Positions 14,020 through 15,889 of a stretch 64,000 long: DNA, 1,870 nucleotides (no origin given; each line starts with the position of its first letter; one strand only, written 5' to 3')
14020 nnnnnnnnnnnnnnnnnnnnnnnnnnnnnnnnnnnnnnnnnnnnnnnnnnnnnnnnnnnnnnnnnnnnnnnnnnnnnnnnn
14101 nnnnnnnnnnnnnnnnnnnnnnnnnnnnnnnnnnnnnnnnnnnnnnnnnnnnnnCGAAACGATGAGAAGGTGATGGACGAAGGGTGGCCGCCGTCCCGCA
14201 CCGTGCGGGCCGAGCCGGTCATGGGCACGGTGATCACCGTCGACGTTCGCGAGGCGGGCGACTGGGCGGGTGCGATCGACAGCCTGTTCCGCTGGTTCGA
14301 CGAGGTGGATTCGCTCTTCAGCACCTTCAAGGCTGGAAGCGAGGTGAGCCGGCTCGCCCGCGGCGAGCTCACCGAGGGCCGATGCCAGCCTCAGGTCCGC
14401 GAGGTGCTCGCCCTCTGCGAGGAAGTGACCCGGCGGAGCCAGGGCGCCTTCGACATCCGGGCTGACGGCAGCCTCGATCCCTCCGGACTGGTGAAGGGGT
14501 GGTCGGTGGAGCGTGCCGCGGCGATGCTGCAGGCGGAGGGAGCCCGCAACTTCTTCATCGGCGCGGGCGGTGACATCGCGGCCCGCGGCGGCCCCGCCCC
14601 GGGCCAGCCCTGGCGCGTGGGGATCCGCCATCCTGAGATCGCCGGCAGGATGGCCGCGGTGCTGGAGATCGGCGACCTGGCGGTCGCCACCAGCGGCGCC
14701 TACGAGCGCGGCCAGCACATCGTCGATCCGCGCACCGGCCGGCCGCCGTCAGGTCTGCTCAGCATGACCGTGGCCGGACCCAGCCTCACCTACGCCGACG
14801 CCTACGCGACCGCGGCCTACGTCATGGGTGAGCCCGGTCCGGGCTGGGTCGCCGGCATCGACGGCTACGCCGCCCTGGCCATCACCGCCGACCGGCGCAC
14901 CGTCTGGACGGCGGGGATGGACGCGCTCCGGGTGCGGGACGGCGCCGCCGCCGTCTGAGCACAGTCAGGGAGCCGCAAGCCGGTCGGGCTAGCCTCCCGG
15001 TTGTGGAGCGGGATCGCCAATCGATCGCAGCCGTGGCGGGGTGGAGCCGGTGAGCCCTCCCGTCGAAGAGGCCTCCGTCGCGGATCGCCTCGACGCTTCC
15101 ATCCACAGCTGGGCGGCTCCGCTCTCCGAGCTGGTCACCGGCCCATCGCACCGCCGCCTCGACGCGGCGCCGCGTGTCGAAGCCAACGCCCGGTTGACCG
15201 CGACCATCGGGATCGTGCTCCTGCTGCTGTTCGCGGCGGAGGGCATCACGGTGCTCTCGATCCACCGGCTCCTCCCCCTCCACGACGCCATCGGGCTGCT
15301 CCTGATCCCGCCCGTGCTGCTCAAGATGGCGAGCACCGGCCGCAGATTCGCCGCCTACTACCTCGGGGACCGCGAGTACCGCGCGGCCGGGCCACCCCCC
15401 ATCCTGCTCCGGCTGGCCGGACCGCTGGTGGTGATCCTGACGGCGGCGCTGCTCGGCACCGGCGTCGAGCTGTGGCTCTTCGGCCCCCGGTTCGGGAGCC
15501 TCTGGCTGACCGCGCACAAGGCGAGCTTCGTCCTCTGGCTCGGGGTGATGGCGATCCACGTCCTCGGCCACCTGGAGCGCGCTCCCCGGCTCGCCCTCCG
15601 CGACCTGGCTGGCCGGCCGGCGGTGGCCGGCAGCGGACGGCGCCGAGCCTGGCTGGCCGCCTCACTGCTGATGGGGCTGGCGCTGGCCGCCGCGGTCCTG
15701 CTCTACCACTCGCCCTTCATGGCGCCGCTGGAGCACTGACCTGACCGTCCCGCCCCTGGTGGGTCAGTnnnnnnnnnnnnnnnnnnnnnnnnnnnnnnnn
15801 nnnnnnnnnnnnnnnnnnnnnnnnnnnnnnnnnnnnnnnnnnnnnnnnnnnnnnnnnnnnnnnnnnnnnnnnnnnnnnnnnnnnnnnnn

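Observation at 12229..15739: Ferric-reductase-like / FMN_bind / ApbE operon: a candidate flavinylation-dependent transmembrane electron-transfer module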

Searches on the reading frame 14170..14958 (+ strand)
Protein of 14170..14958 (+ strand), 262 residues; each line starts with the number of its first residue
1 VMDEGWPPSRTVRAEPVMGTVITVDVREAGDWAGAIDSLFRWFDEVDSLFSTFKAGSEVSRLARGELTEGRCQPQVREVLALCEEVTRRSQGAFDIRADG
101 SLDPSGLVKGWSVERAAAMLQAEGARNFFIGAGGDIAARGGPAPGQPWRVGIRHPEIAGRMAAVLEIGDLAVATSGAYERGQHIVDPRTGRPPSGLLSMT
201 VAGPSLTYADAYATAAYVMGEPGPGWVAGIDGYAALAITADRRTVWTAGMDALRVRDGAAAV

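Call 3: search_protein_families(library=pfam, proteins=[window:14170-14958:+], max_evalue=0.01)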
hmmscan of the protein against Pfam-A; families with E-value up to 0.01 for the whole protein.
window:14170-14958:+ (262 aa): 1 family
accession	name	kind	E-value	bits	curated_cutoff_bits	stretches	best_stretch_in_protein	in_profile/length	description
PF02424.20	ApbE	-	4.1e-49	167.9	25.6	2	101-227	125-255/266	ApbE family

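Call 4: search_protein_families(library=ncbifam, proteins=[window:14170-14958:+], max_evalue=0.01)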
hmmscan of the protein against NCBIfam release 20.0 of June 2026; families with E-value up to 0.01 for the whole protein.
window:14170-14958:+ (262 aa): 1 family
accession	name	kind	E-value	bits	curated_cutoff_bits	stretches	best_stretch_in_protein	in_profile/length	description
NF007774.0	PRK10461.1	equivalog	2.8e-19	69.2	498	1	102-240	181-329/351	FAD:protein FMN transferase ApbE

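Call 21: search_solved_structures(query=window:14170-14958:+, max_evalue=0.001, show_alignments=1)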
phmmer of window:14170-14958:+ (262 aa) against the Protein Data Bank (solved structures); distinct sequences matched with E-value up to 0.001: 13.
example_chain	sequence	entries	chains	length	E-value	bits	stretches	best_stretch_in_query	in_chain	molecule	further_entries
6nxi_A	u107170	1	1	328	7.7e-23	84.6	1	102-227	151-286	FAD:protein FMN transferase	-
6nxj_A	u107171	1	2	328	1.4e-21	80.5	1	102-227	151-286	FAD:protein FMN transferase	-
5mgy_H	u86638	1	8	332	3.2e-18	69.5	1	102-243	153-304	FAD:protein FMN transferase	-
3pnd_A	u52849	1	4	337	3.3e-18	69.4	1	102-238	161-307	Thiamine biosynthesis lipoprotein ApbE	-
4xgw_A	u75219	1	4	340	4.5e-18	69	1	101-241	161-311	FAD:protein FMN transferase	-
2o18_A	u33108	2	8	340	1.6e-17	67.2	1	102-241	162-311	Thiamine biosynthesis lipoprotein apbE | FAD:protein FMN transferase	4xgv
4xgx_A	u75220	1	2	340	4.8e-17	65.6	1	102-241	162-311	FAD:protein FMN transferase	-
4xdt_A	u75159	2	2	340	2.3e-15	60.1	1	99-258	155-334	FAD:protein FMN transferase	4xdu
4ifu_A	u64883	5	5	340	7.6e-15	58.4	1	99-258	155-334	FAD:protein FMN transferase | Thiamine biosynthesis lipoprotein ApbE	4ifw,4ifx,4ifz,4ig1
7mgt_A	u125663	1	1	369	1.2e-14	57.7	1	99-258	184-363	FAD:protein FMN transferase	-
1vrm_A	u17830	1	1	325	5.4e-14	55.6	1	101-225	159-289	hypothetical protein TM1553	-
4xdr_A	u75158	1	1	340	1e-13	54.7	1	99-258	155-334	FAD:protein FMN transferase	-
7esa_A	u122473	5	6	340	6.3e-11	45.5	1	98-251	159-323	FAD:protein FMN transferase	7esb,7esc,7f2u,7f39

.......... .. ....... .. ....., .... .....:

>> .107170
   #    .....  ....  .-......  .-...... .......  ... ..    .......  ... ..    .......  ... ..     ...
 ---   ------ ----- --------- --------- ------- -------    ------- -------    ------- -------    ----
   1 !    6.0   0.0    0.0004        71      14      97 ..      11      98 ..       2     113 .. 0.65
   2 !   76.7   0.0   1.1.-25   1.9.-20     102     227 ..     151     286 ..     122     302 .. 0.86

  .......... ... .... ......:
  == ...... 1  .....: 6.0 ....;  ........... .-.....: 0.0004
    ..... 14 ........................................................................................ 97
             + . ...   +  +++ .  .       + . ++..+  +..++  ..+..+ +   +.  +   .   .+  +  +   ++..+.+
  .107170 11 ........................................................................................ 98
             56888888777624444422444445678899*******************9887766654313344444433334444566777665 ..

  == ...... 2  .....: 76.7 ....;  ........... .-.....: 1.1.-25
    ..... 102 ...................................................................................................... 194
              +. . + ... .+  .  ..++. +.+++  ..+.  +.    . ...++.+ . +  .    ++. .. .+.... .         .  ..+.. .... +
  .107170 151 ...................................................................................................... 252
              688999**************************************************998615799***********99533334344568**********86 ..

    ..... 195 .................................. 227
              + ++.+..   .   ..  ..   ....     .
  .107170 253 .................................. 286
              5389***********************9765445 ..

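Call 74: search_protein_representatives(protein=window:14170-14958:+)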
Query: 262 residues. Proteins with E-value up to 0.001 (for the whole library): 22630; up to 1e-10: 9574; up to 1e-30: 460. The best 150 are listed.
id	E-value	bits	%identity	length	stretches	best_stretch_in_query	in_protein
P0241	4.8e-91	321.3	63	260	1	9-257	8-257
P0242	3.2e-78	279.3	56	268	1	9-248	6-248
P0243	1.0e-76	274.3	57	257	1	15-252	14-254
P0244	8.5e-69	248.4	55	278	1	10-253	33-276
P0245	1.9e-64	234.1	50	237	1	18-243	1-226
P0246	1.0e-63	231.7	48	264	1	8-255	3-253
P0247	3.2e-63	230.1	51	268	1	8-248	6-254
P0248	3.3e-63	230.1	58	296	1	9-200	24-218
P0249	2.2e-62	227.4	51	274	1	12-256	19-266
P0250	2.3e-62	227.3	47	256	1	13-252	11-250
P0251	6.3e-62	225.9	48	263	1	9-243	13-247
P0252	3.2e-61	223.6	54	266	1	10-255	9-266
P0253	1.3e-60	221.6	49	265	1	12-240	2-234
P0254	2.0e-60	221.0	49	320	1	10-251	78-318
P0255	8.5e-60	218.9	48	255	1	13-244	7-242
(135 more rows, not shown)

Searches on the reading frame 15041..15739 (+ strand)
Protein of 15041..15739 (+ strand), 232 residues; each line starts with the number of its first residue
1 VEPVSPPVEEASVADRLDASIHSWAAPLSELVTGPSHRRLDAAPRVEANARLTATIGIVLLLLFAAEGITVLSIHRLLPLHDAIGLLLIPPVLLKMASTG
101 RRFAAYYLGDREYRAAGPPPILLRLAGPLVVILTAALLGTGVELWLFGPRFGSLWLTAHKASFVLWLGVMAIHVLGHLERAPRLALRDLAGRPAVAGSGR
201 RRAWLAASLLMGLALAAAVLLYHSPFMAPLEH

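Call 3: search_protein_families(library=pfam, proteins=[window:15041-15739:+], max_evalue=0.01)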
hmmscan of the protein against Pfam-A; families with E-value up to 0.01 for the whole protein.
window:15041-15739:+ (232 aa): 0 families

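Call 4: search_protein_families(library=ncbifam, proteins=[window:15041-15739:+], max_evalue=0.01)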
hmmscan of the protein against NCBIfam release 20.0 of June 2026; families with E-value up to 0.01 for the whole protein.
window:15041-15739:+ (232 aa): 0 families

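Call 34: find_homologous_proteins(query=window:15041-15739:+, max_evalue=0.001)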
Query window:15041-15739:+ (232 aa): 583 proteins with E <= 0.001 among 8000 candidates; the best 120 are listed.
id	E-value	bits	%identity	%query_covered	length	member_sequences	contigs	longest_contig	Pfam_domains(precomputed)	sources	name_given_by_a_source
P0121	5.5e-137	473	99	99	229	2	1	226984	-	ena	-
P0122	1.5e-98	347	72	97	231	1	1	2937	-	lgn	-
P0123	9.8e-95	335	71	93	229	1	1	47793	-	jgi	jgi:hypothetical protein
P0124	1.8e-92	327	68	97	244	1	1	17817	-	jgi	jgi:hypothetical protein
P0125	1.5e-87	311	67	100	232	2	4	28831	-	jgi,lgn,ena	jgi:hypothetical protein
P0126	3.2e-87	310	67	93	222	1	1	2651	-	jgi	jgi:hypothetical protein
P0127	9.8e-87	309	63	100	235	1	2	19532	-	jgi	jgi:hypothetical protein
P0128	1.7e-86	308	66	100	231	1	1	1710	-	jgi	jgi:hypothetical protein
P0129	3.2e-85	304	64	100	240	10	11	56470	-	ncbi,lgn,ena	-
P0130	3.2e-84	300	63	100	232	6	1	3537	-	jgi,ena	jgi:hypothetical protein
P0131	6.6e-84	299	64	98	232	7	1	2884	-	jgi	jgi:hypothetical protein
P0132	1.1e-83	299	67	94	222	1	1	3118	-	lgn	-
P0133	1.8e-83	298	65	97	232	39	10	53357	-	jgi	jgi:hypothetical protein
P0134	1.8e-83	298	64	100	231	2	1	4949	-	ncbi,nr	ncbi:MAG TPA: hypothetical protein VFA70_03050 [Dehalococcoidia bacterium]|nr:hypothetical protein [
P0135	3.8e-83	297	63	100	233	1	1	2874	-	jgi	jgi:hypothetical protein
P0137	9.6e-82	292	63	97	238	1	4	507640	-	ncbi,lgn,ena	ncbi:MAG: hypothetical protein ACLQT7_02915 [Candidatus Dormibacteria bacterium]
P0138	1.6e-81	292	66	95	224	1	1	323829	-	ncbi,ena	-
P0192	3.8e-49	186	53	80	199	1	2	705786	-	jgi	jgi:hypothetical protein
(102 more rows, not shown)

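Call 37: find_encoding_contigs(protein=P0192, flank=6000, max_places=3)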
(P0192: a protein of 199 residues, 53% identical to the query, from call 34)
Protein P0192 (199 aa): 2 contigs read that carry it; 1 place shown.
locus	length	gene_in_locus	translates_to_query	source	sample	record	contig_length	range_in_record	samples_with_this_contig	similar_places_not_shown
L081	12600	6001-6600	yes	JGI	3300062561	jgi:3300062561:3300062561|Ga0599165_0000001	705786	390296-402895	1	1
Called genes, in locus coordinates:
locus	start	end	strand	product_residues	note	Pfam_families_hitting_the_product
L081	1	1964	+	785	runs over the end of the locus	PF01315:Ald_Xan_dh_C, PF02738:MoCoBD_1, PF20256:MoCoBD_2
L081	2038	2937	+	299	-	PF02625:XdhC_CoxI, PF13478:XdhC_C, PF04945:YHS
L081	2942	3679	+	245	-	PF09948:PpoB2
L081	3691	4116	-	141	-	-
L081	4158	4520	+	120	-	-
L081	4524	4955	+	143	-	-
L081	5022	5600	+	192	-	-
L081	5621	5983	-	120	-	PF09424:YqeY (weak)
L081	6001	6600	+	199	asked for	-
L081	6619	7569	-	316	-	PF00296:Bac_luciferase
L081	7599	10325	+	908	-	PF22907:Ams1-like_1st, PF01074:Glyco_hydro_38N, PF09261:Alpha-mann_mid, PF07748:Glyco_hydro_38C, PF17677:Glyco_hydro38C2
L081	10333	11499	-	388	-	PF12832:MFS_1_like (weak), PF07690:MFS_1, PF05977:MFS_3 (weak), PF07690:MFS_1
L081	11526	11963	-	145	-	PF12802:MarR_2, PF01047:MarR, PF13463:HTH_27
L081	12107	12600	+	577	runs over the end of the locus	PF00664:ABC_membrane, PF00005:ABC_tran, PF02463:SMC_N (faint)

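Call 38: find_encoding_contigs(protein=P0137, flank=7000, max_places=2)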
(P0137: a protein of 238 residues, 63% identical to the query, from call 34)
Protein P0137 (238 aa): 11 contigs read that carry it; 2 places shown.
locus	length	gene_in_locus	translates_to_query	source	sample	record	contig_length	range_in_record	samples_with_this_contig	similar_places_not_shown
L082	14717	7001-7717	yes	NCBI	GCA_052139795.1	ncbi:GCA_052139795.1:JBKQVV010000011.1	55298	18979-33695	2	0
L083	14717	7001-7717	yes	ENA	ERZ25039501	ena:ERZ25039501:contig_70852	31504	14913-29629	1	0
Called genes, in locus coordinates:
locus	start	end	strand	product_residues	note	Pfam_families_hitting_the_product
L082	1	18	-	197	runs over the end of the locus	-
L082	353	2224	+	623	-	PF13482:RNase_H_2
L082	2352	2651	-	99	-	-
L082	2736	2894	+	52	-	-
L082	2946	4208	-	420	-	PF00512:HisKA, PF02518:HATPase_c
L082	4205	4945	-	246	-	PF00072:Response_reg, PF00486:Trans_reg_C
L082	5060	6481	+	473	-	PF01794:Ferric_reduct, PF08022:FAD_binding_8, PF00175:NAD_binding_1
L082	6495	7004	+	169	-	PF04205:FMN_bind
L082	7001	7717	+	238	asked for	-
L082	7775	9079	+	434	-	PF16499:Melibiase_2, PF17801:Melibiase_C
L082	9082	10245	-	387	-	PF00230:MIP, PF00583:Acetyltransf_1, PF13673:Acetyltransf_10 (weak), PF13508:Acetyltransf_7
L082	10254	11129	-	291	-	PF01135:PCMT (weak), PF01209:Ubie_methyltran, PF05175:MTS (faint), PF13489:Methyltransf_23, PF13649:Methyltransf_25, PF13847:Methyltransf_31, PF08241:Methyltransf_11, PF08242:Methyltransf_12, +1 more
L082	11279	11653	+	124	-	PF12840:HTH_20, PF01022:HTH_5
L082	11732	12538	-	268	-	PF12679:ABC2_membrane_2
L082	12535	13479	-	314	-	PF00005:ABC_tran, PF13304:AAA_21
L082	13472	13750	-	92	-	-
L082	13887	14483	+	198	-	PF00440:TetR_N, PF13977:TetR_C_6, PF16925:TetR_C_13 (weak)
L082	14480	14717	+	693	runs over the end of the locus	PF00654:Voltage_CLC, PF02080:TrkA_C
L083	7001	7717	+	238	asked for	-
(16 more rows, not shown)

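Call 39: find_encoding_contigs(protein=P0138, flank=7000, max_places=2)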
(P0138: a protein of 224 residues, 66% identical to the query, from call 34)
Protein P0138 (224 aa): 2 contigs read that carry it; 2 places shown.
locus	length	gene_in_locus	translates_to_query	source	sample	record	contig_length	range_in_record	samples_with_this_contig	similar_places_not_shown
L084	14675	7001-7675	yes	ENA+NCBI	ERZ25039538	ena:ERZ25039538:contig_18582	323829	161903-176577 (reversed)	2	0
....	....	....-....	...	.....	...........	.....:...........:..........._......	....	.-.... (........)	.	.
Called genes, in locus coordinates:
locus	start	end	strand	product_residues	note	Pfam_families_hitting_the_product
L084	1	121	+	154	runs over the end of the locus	-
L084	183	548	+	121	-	PF00903:Glyoxalase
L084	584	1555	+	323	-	PF08240:ADH_N, PF00107:ADH_zinc_N, PF13602:ADH_zinc_N_2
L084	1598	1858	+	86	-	PF01402:RHH_1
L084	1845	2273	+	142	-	PF01850:PIN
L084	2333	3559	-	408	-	PF00512:HisKA, PF02518:HATPase_c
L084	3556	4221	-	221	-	PF00072:Response_reg, PF00486:Trans_reg_C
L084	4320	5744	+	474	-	PF01794:Ferric_reduct, PF08022:FAD_binding_8 (weak), PF00175:NAD_binding_1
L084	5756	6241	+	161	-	PF04205:FMN_bind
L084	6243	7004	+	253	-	PF02424:ApbE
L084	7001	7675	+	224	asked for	-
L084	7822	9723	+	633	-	PF00004:AAA, PF07728:AAA_5 (weak), PF17862:AAA_lid_3, PF01434:Peptidase_M41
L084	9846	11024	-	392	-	-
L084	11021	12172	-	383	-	PF03816:LytR_cpsA_psr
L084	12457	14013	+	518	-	PF08245:Mur_ligase_M (faint)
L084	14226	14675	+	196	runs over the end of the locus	PF01738:DLH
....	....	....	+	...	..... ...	-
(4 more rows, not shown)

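Call 41: search_protein_families(library=pfam, alignment_id=A2, max_evalue=1)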
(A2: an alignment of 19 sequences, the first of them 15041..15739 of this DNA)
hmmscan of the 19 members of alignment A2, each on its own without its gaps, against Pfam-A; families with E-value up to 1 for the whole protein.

A. member 1, window:15041-15739:+ (232 aa): 1 family
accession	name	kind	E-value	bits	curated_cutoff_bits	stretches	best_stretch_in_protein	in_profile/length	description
PF17920.6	TetR_C_16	-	0.018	15.7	26.2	1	191-220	54-82/107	Tetracyclin repressor-like, C-terminal domain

B. families by the number of members that match (of 19 scanned): 15 families
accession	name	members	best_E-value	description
PF10277.15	Frag1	3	0.0075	Frag1/DRAM/Sfk1 family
PF01794.25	Ferric_reduct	2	0.0051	Ferric reductase like transmembrane component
PF11511.13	RhodobacterPufX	2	0.098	Intrinsic membrane protein PufX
PF01292.26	Ni_hydr_CYTB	1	9.8e-06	Prokaryotic cytochrome b561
PF20108.4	DUF6498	1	0.0083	Family of unknown function (DUF6498)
PF17920.6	TetR_C_16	1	0.018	Tetracyclin repressor-like, C-terminal domain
PF00003.28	7tm_3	1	0.033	7 transmembrane sweet-taste receptor of 3 GCPR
PF10642.14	Tom5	1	0.039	Mitochondrial import receptor subunit or translocase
PF11239.13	DUF3040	1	0.064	Protein of unknown function (DUF3040)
PF07695.17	7TMR-DISM_7TM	1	0.11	7TM diverse intracellular signalling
PF06781.17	CrgA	1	0.14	Cell division protein CrgA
PF08229.16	SHR3_chaperone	1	0.14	ER membrane protein SH3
PF12911.12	OppC_N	1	0.17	N-terminal TM domain of oligopeptide transport permease C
PF19297.4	QcrA_N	1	0.39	QcrA subunit N-terminal region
PF04226.18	Transgly_assoc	1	0.95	Transglycosylase associated protein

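Call 42: predict_structure(alignment_id=A2)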
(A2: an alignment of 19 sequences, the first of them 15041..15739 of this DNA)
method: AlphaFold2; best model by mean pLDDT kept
length: 232 residues; sequences in the alignment: 19
mean_pLDDT: 88.7   pTM: 0.82
mean pLDDT of the five models: 88.7, 88.2, 87.5, 87.3, 87.1
residues with pLDDT >= 90: 140; 70-90: 77; 50-70: 15; < 50: 0
segments of 3 or more residues with pLDDT < 50: none
pLDDT, mean of each block of 10 residues (from residue 1): 70 90 90 72 89 94 92 89 95 93 93 89 88 92 86 87 92 86 93 92 97 96 80 56
secondary structure, 60 per line:
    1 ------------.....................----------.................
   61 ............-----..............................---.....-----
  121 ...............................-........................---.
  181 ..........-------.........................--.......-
elements in order: H13-33 H44-72 H78-107 H111-115 H121-151 H153-176 H180-190 H198-222 H225-231

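Call 49: search_solved_structures(query=A2, max_evalue=10, show_alignments=2)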
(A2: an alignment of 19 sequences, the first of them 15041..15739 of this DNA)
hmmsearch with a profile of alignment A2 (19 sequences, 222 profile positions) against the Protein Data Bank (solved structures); distinct sequences matched with E-value up to 10: 0.
